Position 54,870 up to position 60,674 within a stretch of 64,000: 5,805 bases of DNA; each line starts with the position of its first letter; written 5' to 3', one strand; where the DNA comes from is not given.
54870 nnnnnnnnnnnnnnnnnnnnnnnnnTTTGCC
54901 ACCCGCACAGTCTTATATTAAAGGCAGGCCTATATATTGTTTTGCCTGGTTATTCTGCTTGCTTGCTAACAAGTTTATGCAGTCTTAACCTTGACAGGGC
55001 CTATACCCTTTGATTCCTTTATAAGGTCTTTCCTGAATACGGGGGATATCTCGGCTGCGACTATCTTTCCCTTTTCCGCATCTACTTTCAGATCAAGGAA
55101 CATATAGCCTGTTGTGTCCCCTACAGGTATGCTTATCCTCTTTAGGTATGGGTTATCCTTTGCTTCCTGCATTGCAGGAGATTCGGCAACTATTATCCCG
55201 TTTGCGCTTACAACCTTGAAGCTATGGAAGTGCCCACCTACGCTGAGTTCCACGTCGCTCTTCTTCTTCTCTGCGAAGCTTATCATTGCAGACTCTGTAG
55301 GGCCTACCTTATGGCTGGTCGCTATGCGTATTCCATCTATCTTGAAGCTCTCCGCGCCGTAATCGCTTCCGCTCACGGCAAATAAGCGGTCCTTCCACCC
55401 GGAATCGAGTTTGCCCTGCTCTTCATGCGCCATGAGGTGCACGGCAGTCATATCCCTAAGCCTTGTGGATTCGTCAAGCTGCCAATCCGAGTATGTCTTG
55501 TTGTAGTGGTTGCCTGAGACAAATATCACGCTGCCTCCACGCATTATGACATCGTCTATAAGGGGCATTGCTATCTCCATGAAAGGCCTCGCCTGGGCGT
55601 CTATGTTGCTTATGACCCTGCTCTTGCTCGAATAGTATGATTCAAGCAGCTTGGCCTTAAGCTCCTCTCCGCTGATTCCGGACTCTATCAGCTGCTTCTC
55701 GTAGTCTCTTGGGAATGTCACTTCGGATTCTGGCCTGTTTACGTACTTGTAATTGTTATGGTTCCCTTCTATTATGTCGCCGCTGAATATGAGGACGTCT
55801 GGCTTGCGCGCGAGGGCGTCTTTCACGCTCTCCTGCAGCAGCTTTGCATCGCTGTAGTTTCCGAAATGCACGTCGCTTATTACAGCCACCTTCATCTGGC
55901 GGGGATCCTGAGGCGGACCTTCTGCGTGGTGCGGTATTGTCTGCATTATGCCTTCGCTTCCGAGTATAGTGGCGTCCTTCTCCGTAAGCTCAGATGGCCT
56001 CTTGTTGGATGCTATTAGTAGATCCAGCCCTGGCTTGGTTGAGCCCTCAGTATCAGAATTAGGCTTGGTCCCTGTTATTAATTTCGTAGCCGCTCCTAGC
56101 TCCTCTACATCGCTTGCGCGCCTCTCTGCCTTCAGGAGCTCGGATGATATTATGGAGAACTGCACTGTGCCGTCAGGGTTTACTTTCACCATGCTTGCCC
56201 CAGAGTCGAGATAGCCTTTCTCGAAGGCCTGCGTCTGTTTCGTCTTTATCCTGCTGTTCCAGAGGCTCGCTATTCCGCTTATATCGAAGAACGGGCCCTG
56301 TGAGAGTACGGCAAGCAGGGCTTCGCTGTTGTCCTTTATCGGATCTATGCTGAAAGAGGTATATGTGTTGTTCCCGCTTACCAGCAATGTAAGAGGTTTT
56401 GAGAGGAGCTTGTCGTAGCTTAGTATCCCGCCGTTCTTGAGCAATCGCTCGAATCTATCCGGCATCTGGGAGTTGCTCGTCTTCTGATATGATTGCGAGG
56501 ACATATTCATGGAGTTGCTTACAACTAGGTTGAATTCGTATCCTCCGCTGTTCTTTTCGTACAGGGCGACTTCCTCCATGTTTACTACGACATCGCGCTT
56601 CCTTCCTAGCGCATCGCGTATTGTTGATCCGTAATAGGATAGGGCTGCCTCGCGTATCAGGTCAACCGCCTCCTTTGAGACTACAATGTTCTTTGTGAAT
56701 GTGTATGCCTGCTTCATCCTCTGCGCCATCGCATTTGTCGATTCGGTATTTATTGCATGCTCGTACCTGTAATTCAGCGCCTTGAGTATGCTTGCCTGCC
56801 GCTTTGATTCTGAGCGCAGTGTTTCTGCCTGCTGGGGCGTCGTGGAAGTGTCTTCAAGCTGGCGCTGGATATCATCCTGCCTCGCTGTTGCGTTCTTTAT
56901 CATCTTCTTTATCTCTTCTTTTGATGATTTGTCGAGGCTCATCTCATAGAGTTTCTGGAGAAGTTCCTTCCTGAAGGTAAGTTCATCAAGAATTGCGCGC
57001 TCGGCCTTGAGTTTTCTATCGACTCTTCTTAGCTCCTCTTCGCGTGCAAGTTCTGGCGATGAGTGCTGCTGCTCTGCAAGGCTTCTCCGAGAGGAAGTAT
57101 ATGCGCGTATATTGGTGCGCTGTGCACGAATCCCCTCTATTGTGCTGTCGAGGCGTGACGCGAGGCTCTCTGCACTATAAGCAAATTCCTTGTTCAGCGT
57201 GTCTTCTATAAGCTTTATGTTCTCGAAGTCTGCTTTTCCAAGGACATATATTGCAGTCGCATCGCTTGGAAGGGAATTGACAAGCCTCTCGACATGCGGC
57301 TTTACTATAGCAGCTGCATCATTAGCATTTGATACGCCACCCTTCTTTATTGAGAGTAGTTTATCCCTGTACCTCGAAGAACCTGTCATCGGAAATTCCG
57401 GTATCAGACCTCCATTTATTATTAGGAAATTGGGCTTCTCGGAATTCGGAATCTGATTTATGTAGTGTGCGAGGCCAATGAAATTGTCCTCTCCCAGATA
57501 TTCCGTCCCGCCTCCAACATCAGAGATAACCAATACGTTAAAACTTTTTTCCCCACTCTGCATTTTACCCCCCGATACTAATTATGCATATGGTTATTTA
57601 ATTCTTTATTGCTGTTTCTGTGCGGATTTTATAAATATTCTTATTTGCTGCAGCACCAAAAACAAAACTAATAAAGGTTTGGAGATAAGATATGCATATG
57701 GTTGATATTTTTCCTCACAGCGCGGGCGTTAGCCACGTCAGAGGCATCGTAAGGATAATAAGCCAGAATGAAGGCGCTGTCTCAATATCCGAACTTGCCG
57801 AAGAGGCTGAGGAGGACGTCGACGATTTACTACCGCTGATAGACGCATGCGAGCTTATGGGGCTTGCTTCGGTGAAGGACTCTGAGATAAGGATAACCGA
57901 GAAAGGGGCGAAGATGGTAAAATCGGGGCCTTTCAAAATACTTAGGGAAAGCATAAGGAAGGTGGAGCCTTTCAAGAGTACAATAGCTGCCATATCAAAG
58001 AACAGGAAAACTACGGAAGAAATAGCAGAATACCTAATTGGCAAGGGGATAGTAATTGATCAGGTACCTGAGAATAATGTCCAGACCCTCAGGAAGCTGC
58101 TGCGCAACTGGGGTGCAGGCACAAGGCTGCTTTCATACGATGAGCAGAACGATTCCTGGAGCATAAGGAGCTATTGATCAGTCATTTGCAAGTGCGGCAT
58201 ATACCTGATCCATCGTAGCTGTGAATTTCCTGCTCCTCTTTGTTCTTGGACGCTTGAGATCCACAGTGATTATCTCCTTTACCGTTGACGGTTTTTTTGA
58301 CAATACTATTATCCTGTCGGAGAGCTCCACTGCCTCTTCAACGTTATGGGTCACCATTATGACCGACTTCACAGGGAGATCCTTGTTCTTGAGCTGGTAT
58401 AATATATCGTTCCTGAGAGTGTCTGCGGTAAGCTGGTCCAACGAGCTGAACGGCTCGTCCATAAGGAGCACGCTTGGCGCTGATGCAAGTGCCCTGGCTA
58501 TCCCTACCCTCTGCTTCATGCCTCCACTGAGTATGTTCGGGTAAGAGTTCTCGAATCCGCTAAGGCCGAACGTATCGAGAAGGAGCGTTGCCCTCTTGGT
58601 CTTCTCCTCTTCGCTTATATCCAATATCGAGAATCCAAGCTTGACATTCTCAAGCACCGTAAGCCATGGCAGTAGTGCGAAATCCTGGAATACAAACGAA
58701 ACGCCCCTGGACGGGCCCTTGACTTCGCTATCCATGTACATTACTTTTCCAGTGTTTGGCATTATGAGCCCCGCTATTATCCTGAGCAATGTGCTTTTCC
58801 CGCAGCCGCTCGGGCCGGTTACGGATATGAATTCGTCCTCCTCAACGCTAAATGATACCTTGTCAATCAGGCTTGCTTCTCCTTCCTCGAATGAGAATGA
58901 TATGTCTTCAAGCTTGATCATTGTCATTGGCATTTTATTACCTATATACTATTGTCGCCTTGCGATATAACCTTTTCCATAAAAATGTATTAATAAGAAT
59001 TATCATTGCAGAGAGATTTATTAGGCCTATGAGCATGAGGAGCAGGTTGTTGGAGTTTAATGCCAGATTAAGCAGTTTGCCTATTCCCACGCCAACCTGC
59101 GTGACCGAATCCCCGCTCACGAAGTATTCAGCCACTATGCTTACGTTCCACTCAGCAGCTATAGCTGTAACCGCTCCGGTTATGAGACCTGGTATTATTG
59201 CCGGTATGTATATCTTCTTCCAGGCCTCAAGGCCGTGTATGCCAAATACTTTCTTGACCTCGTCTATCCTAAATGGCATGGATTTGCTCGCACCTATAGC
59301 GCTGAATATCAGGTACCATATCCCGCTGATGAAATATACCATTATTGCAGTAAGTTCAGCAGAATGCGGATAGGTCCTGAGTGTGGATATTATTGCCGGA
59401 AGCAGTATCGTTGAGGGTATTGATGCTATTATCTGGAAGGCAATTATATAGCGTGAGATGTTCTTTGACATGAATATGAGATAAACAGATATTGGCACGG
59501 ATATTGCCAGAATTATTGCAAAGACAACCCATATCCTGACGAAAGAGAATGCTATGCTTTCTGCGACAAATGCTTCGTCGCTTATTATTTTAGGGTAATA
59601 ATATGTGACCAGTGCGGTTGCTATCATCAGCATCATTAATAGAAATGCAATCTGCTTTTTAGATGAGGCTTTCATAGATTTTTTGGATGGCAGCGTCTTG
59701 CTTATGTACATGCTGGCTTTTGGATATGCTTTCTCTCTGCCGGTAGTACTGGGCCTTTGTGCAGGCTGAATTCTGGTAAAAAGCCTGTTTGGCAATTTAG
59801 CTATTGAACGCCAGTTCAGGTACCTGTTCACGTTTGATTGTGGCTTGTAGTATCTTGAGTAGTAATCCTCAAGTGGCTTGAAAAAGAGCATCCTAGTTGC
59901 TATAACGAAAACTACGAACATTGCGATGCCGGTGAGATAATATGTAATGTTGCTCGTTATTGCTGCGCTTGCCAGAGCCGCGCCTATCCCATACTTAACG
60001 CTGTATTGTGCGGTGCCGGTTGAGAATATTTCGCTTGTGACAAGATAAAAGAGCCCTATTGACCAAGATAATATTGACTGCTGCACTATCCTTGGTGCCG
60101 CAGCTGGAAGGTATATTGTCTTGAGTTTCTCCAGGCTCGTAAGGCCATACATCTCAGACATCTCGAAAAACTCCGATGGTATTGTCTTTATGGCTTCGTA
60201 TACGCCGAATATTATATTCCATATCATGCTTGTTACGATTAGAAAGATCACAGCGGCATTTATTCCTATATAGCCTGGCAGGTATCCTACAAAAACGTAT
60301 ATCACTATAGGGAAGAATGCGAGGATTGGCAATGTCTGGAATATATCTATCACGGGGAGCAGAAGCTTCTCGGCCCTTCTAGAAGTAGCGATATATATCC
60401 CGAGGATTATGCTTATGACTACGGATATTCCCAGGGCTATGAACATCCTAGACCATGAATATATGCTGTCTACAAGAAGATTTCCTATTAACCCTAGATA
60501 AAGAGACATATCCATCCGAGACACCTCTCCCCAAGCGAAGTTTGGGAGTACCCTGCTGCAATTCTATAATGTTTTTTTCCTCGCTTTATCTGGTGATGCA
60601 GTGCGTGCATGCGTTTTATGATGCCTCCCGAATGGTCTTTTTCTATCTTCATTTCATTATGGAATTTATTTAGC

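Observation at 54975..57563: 862-aa pseudo-dimeric metallophosphoesterase: dead N-terminal copy with a coiled-coil insert plus a live C-terminal copy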

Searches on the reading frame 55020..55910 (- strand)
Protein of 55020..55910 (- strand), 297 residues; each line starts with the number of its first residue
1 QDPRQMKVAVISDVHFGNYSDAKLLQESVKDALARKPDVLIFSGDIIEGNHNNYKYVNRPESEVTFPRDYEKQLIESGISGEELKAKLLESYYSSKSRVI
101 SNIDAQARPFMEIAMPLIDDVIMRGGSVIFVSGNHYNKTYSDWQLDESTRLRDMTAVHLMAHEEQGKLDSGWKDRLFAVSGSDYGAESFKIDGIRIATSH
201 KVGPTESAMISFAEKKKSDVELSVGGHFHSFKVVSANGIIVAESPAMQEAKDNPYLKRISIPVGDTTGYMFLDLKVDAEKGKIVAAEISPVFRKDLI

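Call 92: find_homologous_proteins(query=A4, max_evalue=10)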
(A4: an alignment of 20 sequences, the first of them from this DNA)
Query A4 (20 sequences) (297 aa, profile of the alignment): 14 proteins with E <= 10 among 8000 candidates.
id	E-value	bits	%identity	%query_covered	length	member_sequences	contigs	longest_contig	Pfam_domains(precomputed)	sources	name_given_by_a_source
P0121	1.6e-79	285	38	98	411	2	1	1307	-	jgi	-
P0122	1.9e-78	282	38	98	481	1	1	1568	-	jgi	-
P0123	4.2e-70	254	37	92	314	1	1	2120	-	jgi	-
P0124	1.7e-2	33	100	2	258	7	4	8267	PF12850.13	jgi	jgi:UDP-2,3-diacylglucosamine pyrophosphatase LpxH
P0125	1.6e-1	29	28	39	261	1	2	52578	PF12850.13,PF00149.34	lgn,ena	-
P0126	2.0e-1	29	100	2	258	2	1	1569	PF12850.13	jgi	jgi:predicted phosphodiesterase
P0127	3.2e-1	28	24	86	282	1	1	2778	PF00149.34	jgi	-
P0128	8.2e-1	27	36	15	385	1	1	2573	PF00149.34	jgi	jgi:uncharacterized protein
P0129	1.5e+0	26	28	22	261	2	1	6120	PF00149.34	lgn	-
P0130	2.4e+0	25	38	16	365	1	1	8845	PF00149.34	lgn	-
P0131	2.6e+0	25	27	36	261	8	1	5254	PF00149.34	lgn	-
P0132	4.0e+0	25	-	-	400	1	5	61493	PF12850.13,PF27386.1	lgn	-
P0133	4.0e+0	25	-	-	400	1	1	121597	PF12850.13,PF27386.1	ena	-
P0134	7.4e+0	24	36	13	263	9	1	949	PF00149.34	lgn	-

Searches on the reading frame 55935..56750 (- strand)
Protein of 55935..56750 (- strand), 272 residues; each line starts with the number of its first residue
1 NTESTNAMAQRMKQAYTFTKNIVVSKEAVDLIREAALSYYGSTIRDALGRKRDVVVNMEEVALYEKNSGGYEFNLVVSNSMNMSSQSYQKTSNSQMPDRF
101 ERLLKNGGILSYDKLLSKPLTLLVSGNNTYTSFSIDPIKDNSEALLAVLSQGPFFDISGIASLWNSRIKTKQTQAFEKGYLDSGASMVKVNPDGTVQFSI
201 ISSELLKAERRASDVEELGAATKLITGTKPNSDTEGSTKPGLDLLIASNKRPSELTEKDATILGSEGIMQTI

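Call 15: search_protein_families(library=pfam, proteins=[window:55935-56750:-], max_evalue=10)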
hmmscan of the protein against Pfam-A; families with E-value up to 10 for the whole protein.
seq(272 aa): 1 family
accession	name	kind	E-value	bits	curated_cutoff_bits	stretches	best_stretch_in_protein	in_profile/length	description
PF24998.1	DUF7778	-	0.2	12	25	1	14-95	9-89/125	Domain of unknown function (DUF7778)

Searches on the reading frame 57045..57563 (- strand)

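Call 15: search_protein_families(library=pfam, proteins=[window:57045-57563:-], max_evalue=10)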
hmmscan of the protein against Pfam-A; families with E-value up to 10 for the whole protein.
seq(173 aa): 1 family
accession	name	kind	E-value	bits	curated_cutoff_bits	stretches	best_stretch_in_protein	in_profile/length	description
PF00149.33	Metallophos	-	0.0062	17.4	21.5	1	9-55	2-42/191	Calcineurin-like phosphoesterase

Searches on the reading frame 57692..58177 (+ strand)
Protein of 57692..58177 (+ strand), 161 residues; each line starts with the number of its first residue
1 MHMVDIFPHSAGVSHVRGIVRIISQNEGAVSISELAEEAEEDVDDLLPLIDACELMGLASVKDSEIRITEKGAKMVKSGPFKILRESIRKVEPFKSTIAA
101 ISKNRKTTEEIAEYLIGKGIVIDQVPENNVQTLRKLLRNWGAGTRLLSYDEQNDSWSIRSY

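Call 10: search_protein_families(library=pfam, proteins=[window:57692-58177:+], max_evalue=0.001)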
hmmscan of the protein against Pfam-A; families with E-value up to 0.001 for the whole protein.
window:57692-58177:+ (161 aa): 1 family
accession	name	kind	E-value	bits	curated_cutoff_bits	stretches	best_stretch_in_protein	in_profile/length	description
PF09821.14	AAA_assoc_C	-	7.6e-17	62.5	27.6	1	34-150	2-119/119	C-terminal AAA-associated domain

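Call 22: search_protein_families(library=ncbifam, proteins=[window:57692-58177:+], max_evalue=0.01)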
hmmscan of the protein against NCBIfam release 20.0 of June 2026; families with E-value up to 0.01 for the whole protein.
window:57692-58177:+ (161 aa): 0 families

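Call 23: search_protein_families(library=padloc, proteins=[window:57692-58177:+], max_evalue=0.1)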
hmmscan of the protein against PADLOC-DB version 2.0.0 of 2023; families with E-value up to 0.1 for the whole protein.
window:57692-58177:+ (161 aa): 0 families

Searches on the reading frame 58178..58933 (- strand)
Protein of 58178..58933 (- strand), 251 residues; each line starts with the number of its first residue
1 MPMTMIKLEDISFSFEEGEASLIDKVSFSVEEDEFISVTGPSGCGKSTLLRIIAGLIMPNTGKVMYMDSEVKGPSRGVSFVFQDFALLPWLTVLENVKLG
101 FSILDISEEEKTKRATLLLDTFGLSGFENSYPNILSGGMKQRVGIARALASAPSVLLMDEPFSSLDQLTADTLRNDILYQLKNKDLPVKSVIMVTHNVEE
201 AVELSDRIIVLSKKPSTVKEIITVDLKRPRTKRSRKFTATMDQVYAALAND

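Call 10: search_protein_families(library=pfam, proteins=[window:58178-58933:-], max_evalue=0.001)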
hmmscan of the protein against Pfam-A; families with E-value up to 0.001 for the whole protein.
window:58178-58933:- (251 aa): 6 families
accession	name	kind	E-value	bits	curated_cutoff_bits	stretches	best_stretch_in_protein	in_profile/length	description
PF00005.33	ABC_tran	-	3.5e-33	115.6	25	1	24-162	2-136/137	ABC transporter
PF13304.12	AAA_21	-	2.1e-07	31.8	27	0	136-199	239-301/304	AAA domain, putative AbiEii toxin, Type IV TA system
PF13555.12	AAA_29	-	5.9e-05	23.2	27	1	24-64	13-52/61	P-loop containing region of AAA domain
PF20703.3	nSTAND1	-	0.00015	22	27.1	1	21-58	21-56/379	Novel STAND NTPase 1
PF25199.1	nSTAND_NTPase5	-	0.00082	19.7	34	0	31-78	39-87/145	Novel STAND NTPase 5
PF13401.12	AAA_22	-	0.00099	19.9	27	0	32-54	4-26/130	AAA domain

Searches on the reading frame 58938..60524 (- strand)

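Call 10: search_protein_families(library=pfam, proteins=[window:58938-60524:-], max_evalue=0.001)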
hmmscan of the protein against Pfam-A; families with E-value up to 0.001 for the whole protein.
window:58938-60524:- (528 aa): 1 family
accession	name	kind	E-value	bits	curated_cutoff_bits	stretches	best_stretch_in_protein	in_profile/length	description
PF00528.27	BPD_transp_1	-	1.2e-23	84.3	26.4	2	39-210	2-171/184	Binding-protein-dependent transport system inner membrane component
